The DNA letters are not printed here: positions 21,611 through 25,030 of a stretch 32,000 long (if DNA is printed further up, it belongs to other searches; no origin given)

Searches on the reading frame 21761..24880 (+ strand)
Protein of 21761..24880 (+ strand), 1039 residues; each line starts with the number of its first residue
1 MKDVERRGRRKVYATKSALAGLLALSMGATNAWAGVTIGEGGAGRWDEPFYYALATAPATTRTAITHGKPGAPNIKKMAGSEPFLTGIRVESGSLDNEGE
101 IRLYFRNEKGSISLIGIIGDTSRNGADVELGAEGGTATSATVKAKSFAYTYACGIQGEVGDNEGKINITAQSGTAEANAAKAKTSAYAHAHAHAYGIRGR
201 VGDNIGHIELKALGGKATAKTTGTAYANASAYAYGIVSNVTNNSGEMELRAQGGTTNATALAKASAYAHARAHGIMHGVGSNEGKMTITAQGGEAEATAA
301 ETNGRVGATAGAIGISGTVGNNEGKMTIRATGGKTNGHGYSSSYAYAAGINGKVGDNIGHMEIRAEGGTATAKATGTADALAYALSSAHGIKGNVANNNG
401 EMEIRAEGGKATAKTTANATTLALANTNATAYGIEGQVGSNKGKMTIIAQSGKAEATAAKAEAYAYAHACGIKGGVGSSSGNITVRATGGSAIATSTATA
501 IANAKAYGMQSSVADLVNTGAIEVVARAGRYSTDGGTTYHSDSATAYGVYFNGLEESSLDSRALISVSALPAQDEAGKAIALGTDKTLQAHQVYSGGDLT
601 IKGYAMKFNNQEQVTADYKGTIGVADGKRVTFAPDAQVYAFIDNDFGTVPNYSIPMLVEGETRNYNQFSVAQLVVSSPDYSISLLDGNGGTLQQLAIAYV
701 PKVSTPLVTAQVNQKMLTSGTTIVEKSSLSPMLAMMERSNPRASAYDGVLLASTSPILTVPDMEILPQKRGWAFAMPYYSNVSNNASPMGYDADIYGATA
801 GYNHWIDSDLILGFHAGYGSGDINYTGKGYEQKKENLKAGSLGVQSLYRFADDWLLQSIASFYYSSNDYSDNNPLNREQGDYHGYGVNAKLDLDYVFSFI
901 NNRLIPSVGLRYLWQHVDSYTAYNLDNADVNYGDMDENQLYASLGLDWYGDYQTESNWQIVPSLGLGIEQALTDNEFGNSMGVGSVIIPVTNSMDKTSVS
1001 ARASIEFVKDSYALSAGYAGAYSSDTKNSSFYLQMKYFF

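Call 10: search_protein_families(library=pfam, proteins=[window:21761-24880:+], max_evalue=0.1)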
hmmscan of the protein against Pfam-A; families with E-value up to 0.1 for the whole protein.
window:21761-24880:+ (1039 aa): 2 families
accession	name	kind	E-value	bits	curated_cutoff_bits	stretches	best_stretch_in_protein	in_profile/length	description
PF03797.25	Autotransporter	-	7.2e-31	108.3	26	1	772-1018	2-254/255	Autotransporter beta-domain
PF19407.5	DUF5979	-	0.0036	18.3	25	0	135-177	9-51/104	Domain of unknown function (DUF5979)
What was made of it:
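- PF03797 is found in all three genes at E about 1e-31 (call 10).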

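Call 11: search_protein_families(library=ncbifam, proteins=[window:21761-24880:+], max_evalue=0.1)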
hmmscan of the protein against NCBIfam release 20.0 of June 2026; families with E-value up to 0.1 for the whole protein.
window:21761-24880:+ (1039 aa): 1 family
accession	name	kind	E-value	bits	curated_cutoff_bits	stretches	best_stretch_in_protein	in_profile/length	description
NF005832.0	PRK07735.1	equivalog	0.063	12.5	431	0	367-509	122-258/430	NADH-quinone oxidoreductase subunit C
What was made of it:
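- On Pertactin/AIDA-type three-sided right-handed beta-helix passenger: No passenger Pfam or NCBIfam hit at E<=0.1 (calls 10, 11).
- Closest known: Classical. Different: No passenger Pfam or NCBIfam family matches at E<=0.1 (calls 10, 11).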

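Call 68: predict_structure(alignment_id=A4)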
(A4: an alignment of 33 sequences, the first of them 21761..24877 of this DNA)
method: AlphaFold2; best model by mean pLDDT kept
length: 1039 residues; sequences in the alignment: 33
mean_pLDDT: 89.0   pTM: 0.80
mean pLDDT of the five models: 89.0, 87.5, 86.2, 86.0, 85.5
residues with pLDDT >= 90: 745; 70-90: 194; 50-70: 41; < 50: 59
segments of 3 or more residues with pLDDT < 50: 1-34, 688-690, 742-763
pLDDT, mean of each block of 10 residues (from residue 1): 32 39 41 61 88 92 87 68 91 93 92 96 97 93 90 97 97 94 88 98 98 98 95 98 98 97 95 97 98 94 88 98 98 96 98 97 98 92 98 97 98 86 96 97 98 96 98 94 98 89 98 92 98 96 98 93 96 96 97 96 92 93 93 89 80 89 73 69 69 79 91 88 81 75 40 36 61 94 89 94 90 94 90 94 93 91 96 81 95 92 93 95 86 94 94 88 94 91 90 90 92 93 92 93
secondary structure, 60 per line:
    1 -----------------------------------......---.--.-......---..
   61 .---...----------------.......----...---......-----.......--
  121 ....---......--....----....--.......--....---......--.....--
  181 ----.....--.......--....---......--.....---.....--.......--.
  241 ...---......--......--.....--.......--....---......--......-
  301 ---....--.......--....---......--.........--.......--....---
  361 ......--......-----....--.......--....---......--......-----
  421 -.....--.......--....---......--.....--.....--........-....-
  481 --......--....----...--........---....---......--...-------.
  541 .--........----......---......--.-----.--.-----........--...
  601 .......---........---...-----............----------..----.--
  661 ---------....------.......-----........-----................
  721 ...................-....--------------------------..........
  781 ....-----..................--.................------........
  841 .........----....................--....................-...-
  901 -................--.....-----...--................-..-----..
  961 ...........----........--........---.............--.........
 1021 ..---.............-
elements in order (helices of 4 or more, strands of 3 or more residues): E36-41 E50-55 E59-61 E65-67 E84-90 E95-97 E101-106 E112-118 E121-124 E128-133 E136-139 E144-147 E150-156 E159-162 E166-171 E174-178 E185-189 E192-198 E201-204 E208-213 E216-220 E224-228 E231-237 E240-243 E247-252 E255-260 E263-267 E270-276 E279-282 E286-291 E294-299 E304-307 E310-316 E319-322 E326-331 E334-342 E345-351 E354-357 E361-366 E369-374 E380-383 E386-392 E395-398 E402-407 E410-415 E422-426 E429-435 E438-441 E445-450 E453-457 E460-464 E467-474 E476-479 E483-488 E491-494 E499-501 E504-511 E515-518 E522-527 E530-532 E544-551 E556-561 E565-570 E588-595 E598-607 H611-618 E622-624 E630-641 E670-673 E680-686 E692-699 H705-739 H741-744 E771-784 E790-807 E810-826 E833-849 E854-873 E876-895 E897-899 E902-917 E920-924 E930-932 E935-950 E959-971 E976-983 E986-993 E997-1009 E1012-1022 E1026-1038
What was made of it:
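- On Type Va (monomeric) autotransporter: The AF2 model of A has a helix at 705-739 immediately before the barrel strands 771-1038 (call 68).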

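Call 71: fold_search(model_id=the predicted structure, library=pdb)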
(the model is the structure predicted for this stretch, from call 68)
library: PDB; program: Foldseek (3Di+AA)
matches with E <= 10: 871; with E <= 0.001: 182
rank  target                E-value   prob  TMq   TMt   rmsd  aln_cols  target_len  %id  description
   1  3kvn_X                1.1e-12  1.00  0.24  0.39   3.7       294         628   16  Crystal structure of the full-length autotransporter EstA from Pseudomonas aeruginosa (released 2010-01-26)
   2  3kvn_A                1.4e-12  1.00  0.24  0.39   3.7       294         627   16  Crystal structure of the full-length autotransporter EstA from Pseudomonas aeruginosa (released 2010-01-26)
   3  9oqa                  1.2e-11  1.00  0.25  0.41   5.7       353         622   16  Cryo-EM structure of AaaA, a Pseudomonas Aeruginosa autotransporter (released 2025-08-13)
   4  1uyn                  3.7e-11  1.00  0.22  0.80   4.0       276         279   14  Translocator domain of autotransporter NalP from Neisseria meningitidis (released 2004-03-18)
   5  1uyo                  8.2e-11  1.00  0.23  0.81   3.2       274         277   14  Translocator domain of autotransporter NalP from Neisseria meningitidis (released 2004-03-19)
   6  3slt                  1.1e-10  1.00  0.22  0.66  14.8       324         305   14  Pre-cleavage Structure of the Autotransporter EspP - N1023S Mutant (released 2011-11-16)
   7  3slo                  1.1e-10  1.00  0.23  0.70  14.2       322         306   14  Pre-cleavage Structure of the Autotransporter EspP - N1023D mutant (released 2011-11-16)
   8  3slj                  1.4e-10  1.00  0.22  0.67  14.8       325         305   14  Pre-cleavage Structure of the Autotransporter EspP - N1023A mutant (released 2011-11-16)
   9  8bo2_P                3.2e-09  1.00  0.24  0.70   5.7       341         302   12  BAM-EspP complex structure with BamA-S425C/EspP-S1299C mutations in nanodisc (released 2023-04-26)
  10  3qq2_C                3.4e-09  1.00  0.20  0.76   5.3       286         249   15  Crystal Structure of the Beta Domain of the Bordetella Autotransporter Brka (released 2011-04-13)
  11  3qq2_A                5.1e-09  1.00  0.21  0.76   4.2       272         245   14  Crystal Structure of the Beta Domain of the Bordetella Autotransporter Brka (released 2011-04-13)
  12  3qq2_B                7.5e-09  1.00  0.21  0.79   3.9       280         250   16  Crystal Structure of the Beta Domain of the Bordetella Autotransporter Brka (released 2011-04-13)
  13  4mee                  1.2e-08  1.00  0.22  0.67   8.7       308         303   13  Crystal structure of the transport unit of the autotransporter AIDA-I from Escherichia coli (released 2014-06-04)
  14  2qom_B                1.7e-08  1.00  0.20  0.69   5.7       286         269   12  The crystal structure of the E.coli EspP autotransporter Beta-domain. (released 2007-11-13)
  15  8bnz_P                3.1e-08  1.00  0.20  0.59   5.1       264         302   14  BAM-EspP complex structure with BamA-G431C/EspP-N1293C mutations in nanodisc (released 2023-04-26)
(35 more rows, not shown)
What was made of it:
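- On Type Va (monomeric) autotransporter: The AF2 barrel of A matches NalP (TMt 0.80-0.81), EstA (E 1.1e-12), EspP, BrkA and AIDA-I (call 71).
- The full-length A model has a helix at 705-739 followed by a barrel that matches NalP, EstA, EspP, BrkA and AIDA-I translocators (calls 68, 71).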
